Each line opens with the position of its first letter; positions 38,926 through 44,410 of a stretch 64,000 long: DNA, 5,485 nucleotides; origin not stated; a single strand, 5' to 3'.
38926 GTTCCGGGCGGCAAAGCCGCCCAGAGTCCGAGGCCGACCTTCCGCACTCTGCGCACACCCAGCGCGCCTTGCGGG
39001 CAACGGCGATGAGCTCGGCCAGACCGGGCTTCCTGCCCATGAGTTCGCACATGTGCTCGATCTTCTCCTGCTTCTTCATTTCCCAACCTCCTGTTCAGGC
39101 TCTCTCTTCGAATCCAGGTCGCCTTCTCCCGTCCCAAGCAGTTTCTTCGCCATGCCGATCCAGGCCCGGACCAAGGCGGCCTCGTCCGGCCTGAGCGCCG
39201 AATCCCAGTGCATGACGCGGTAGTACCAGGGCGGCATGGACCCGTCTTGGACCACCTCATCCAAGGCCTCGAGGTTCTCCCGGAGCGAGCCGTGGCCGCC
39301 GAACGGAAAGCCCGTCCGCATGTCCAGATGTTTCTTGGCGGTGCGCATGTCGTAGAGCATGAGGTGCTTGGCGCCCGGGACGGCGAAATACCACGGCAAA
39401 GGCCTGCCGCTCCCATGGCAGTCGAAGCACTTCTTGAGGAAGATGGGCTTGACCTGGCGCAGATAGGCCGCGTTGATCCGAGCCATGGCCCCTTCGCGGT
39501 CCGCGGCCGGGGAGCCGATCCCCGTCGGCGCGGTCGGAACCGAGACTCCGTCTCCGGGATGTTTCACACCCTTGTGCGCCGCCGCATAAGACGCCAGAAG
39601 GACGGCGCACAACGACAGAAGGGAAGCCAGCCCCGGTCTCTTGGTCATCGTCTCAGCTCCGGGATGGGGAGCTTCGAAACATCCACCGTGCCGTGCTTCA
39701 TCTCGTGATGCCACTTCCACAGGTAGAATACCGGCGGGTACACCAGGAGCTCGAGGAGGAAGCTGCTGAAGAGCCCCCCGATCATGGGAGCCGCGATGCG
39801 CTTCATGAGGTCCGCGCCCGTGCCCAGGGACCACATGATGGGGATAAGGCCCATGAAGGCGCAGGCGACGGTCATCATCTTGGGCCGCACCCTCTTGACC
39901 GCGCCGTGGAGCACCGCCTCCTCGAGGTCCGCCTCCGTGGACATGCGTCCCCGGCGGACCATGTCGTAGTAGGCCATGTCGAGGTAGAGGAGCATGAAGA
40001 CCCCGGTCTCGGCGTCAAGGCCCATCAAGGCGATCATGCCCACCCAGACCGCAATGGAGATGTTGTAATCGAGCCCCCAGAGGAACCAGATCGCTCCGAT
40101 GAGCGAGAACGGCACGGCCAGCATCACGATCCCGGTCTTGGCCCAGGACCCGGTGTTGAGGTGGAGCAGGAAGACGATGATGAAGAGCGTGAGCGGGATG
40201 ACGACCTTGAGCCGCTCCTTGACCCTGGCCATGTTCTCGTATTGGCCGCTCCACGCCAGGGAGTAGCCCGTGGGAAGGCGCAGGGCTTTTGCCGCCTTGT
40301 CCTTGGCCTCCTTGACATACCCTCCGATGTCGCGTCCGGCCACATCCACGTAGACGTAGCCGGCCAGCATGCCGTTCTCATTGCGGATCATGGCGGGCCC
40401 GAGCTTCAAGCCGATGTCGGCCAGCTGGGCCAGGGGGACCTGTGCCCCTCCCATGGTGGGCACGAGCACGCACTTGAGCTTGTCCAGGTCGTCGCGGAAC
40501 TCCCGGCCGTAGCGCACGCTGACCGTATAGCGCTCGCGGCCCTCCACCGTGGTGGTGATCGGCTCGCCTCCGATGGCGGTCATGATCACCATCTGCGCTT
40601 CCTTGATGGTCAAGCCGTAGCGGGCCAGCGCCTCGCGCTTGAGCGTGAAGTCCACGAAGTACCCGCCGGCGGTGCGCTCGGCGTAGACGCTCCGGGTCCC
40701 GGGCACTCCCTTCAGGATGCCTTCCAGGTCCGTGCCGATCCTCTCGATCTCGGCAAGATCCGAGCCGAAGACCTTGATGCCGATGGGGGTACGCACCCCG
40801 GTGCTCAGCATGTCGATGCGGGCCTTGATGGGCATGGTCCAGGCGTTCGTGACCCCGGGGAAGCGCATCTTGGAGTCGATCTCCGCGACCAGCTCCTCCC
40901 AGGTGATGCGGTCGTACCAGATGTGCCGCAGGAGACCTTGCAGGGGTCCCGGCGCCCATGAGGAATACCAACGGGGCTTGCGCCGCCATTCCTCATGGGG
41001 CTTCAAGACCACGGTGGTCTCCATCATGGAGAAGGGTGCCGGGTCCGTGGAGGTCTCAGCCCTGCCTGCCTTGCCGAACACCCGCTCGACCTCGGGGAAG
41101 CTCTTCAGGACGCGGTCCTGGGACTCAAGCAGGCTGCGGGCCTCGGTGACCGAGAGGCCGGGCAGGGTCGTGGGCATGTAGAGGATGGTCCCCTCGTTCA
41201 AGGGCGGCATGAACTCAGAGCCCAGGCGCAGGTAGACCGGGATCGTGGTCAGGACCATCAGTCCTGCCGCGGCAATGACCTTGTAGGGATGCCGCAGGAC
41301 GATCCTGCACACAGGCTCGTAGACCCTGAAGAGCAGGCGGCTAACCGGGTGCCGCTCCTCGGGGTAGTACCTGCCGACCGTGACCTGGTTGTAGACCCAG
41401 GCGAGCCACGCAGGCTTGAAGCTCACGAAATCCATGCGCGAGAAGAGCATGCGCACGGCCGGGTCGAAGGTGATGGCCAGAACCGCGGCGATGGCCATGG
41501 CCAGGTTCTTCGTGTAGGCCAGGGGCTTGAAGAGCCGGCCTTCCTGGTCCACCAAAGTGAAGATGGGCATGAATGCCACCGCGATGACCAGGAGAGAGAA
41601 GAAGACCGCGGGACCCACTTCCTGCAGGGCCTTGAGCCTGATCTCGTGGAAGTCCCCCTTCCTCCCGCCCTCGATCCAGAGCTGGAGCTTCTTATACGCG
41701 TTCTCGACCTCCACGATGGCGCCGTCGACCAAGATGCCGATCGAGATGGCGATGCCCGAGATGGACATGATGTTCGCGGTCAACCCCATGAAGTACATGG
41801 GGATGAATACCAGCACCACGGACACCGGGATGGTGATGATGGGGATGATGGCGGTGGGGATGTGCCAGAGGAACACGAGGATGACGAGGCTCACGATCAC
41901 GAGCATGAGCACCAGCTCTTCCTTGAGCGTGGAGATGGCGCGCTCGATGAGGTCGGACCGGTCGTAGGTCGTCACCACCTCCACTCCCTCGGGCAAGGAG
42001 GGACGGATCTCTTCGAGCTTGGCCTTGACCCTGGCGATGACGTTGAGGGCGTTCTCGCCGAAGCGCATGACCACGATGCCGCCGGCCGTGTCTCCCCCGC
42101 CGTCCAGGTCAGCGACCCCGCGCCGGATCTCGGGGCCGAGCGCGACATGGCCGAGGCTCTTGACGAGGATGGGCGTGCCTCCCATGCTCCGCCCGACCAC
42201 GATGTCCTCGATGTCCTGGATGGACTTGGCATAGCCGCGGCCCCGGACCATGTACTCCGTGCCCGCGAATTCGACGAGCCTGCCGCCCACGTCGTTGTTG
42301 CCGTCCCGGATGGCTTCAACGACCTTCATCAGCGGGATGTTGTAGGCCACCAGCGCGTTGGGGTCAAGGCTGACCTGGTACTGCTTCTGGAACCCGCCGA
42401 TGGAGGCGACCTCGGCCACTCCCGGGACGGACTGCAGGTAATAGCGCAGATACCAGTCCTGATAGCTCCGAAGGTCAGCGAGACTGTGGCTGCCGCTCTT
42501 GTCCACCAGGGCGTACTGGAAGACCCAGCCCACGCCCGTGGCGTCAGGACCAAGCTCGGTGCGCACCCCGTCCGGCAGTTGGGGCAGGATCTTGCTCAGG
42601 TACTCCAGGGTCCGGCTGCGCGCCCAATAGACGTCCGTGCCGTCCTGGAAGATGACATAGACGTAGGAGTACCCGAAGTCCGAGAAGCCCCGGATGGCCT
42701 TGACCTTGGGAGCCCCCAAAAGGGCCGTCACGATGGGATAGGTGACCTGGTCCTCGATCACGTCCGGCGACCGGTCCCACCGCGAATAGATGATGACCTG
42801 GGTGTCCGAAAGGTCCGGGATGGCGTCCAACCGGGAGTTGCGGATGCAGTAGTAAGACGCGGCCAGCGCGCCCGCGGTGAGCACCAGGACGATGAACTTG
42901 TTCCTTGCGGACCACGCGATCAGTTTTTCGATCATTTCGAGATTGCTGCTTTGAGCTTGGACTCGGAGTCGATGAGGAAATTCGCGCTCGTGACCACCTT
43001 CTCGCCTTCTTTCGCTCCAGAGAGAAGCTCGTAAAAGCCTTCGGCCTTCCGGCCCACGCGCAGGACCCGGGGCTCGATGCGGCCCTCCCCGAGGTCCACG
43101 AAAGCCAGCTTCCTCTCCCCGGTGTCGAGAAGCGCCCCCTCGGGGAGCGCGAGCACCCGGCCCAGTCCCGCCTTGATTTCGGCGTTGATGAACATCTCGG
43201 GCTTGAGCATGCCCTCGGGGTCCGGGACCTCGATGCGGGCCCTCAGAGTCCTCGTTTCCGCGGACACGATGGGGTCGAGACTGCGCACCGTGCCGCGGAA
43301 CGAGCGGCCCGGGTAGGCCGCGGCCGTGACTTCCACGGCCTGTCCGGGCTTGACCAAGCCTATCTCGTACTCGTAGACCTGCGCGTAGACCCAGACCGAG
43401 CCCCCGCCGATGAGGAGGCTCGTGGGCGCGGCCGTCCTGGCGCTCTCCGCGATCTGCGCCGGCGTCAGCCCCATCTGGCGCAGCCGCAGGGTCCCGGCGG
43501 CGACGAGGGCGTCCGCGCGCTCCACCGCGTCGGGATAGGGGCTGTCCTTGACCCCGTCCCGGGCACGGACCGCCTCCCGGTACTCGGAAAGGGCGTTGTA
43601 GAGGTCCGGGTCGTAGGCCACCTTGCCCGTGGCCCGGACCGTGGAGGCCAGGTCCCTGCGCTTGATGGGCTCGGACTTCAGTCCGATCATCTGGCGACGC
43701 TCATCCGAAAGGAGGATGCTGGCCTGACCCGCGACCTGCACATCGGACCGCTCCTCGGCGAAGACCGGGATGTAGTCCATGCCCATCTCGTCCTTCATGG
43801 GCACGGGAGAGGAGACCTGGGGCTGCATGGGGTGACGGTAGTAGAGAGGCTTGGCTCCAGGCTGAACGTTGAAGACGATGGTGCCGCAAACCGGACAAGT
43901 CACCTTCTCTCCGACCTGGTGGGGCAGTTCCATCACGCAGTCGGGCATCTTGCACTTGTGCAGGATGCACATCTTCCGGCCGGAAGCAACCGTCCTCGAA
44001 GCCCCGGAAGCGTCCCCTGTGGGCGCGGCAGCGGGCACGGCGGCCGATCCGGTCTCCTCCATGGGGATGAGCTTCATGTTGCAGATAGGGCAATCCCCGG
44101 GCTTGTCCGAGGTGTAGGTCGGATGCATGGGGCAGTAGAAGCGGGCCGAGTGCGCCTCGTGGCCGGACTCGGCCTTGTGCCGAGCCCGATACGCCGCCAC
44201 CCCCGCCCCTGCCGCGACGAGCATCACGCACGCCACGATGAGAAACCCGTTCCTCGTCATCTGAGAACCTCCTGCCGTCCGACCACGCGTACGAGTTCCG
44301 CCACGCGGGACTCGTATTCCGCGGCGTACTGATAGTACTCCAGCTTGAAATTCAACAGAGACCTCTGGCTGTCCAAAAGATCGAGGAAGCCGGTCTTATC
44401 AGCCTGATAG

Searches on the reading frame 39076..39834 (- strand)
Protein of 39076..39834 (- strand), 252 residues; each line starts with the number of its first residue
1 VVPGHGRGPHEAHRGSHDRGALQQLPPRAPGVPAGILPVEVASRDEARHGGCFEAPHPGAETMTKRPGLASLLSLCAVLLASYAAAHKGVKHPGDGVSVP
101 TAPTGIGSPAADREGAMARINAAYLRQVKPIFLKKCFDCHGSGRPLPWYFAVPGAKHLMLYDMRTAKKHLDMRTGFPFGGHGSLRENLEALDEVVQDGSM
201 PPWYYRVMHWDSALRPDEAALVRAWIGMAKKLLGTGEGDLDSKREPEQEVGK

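Call 3: search_protein_families(library=pfam, proteins=[window:39076-39834:-], max_evalue=0.01)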
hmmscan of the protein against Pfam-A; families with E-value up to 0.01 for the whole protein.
window:39076-39834:- (252 aa): 1 family
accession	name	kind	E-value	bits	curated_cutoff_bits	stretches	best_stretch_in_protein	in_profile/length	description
PF14376.11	Haem_bd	-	1.2e-21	77.5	27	1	126-226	32-131/133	Haem-binding domain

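Call 43: search_protein_families(library=ncbifam, proteins=[window:39076-39834:-], max_evalue=0.00001)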
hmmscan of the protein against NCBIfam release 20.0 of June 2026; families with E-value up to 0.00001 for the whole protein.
window:39076-39834:- (252 aa): 0 families

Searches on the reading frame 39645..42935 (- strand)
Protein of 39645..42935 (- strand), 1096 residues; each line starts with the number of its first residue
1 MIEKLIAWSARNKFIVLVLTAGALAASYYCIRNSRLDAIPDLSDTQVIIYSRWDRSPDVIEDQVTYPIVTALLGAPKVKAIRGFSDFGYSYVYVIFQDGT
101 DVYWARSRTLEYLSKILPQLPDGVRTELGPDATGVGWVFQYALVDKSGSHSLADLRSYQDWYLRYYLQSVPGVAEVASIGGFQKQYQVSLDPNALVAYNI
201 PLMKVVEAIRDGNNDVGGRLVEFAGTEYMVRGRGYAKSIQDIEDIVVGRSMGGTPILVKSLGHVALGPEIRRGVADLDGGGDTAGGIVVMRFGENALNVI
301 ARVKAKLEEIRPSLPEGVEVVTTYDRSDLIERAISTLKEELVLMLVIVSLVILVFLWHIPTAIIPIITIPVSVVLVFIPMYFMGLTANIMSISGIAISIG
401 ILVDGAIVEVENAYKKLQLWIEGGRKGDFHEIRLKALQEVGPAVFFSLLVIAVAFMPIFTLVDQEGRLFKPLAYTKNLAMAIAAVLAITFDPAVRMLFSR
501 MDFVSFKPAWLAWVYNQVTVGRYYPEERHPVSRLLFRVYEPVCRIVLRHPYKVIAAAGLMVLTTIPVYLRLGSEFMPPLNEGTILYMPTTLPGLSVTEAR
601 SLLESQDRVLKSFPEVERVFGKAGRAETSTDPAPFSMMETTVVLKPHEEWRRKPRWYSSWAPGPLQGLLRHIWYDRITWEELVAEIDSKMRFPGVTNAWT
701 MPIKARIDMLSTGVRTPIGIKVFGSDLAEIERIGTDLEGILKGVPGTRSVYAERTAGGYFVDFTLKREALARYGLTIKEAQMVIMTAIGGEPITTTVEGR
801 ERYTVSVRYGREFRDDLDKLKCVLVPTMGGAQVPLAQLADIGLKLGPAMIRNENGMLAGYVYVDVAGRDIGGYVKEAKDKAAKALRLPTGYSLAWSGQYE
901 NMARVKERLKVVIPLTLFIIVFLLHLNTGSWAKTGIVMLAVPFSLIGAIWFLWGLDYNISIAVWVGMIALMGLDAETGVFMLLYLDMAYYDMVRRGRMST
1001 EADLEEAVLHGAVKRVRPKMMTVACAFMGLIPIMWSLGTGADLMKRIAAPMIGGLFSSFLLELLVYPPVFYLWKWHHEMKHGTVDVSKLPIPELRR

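Call 43: search_protein_families(library=ncbifam, proteins=[window:39645-42935:-], max_evalue=0.00001)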
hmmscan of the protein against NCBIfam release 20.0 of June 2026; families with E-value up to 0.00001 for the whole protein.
window:39645-42935:- (1096 aa): 13 families
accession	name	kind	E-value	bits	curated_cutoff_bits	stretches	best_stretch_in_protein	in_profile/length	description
TIGR00914.1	2A0601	subfamily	0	1039.7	701.45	2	1-652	1-639/1051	CusA/CzcA family heavy metal efflux RND transporter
NF033617.1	RND_permease_2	subfamily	8.9e-114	381.4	1250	2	17-649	12-618/1009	multidrug efflux RND transporter permease subunit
NF000282.2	RND_permease_1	subfamily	4.6e-96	322.8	1250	2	28-649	23-633/1029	multidrug efflux RND transporter permease subunit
TIGR00915.1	2A0602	subfamily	5.5e-84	282.8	940.35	2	31-629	27-619/1050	efflux RND transporter permease subunit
NF007905.0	PRK10614.1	equivalog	6.9e-61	206.1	1774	2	146-629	145-605/1025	multidrug efflux RND transporter permease subunit MdtC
NF007133.0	PRK09579.1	equivalog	2.4e-56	191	1763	2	60-621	59-595/1017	multidrug efflux RND transporter permease subunit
NF007131.0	PRK09577.1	equivalog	1e-55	189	1768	2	24-613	20-598/1045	multidrug efflux RND transporter permease subunit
NF007798.0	PRK10503.1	equivalog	9.2e-55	185.7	1584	2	41-584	50-570/1040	MdtB/MuxB family multidrug efflux RND transporter permease subunit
NF007842.1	PRK10555.1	equivalog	4.5e-52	177.1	1854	2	21-496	22-494/1036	multidrug efflux RND transporter permease AcrD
NF000037.1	RND_perm_OqxB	exception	1.5e-46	158.8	2200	2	40-498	38-498/1050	multidrug efflux RND transporter permease subunit OqxB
NF011706.2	PRK15127.1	equivalog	3.1e-44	151.2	2150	2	57-495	54-493/1049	multidrug efflux RND transporter permease subunit AcrB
TIGR00833.1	actII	subfamily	1.4e-08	33.5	874.7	1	294-562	131-373/910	MMPL family RND transporter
TIGR00921.1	2A067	subfamily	9.9e-08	30.5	351.9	1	299-502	155-350/733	hydrophobe/amphiphile efflux-3 (HAE3) family transporter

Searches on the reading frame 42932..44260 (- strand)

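Call 43: search_protein_families(library=ncbifam, proteins=[window:42932-44260:-], max_evalue=0.00001)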
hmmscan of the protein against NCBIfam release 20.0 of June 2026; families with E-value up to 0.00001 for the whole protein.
window:42932-44260:- (442 aa): 5 families
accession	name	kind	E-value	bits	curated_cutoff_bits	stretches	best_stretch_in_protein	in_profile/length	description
NF007303.0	PRK09783.1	subfamily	2.6e-32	111.8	390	1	287-441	249-403/414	copper/silver efflux system membrane fusion protein CusB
TIGR00999.1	8a0102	subfamily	5.1e-26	91.4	319.3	1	283-431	123-271/271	CzcB/NccB family metal efflux transporter periplasmic adaptor subunit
TIGR01730.1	RND_mfp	subfamily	5.7e-19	68.2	94.9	1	291-436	173-319/322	efflux RND transporter periplasmic adaptor subunit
NF045680.1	DiMtlExpIhpB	equivalog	9.3e-13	47.9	450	1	272-433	157-317/326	divalent metal ion exporter adaptor subunit IhpB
NF008606.0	PRK11578.1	equivalog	7.8e-10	38.4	342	1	287-426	221-364/371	macrolide transporter subunit MacA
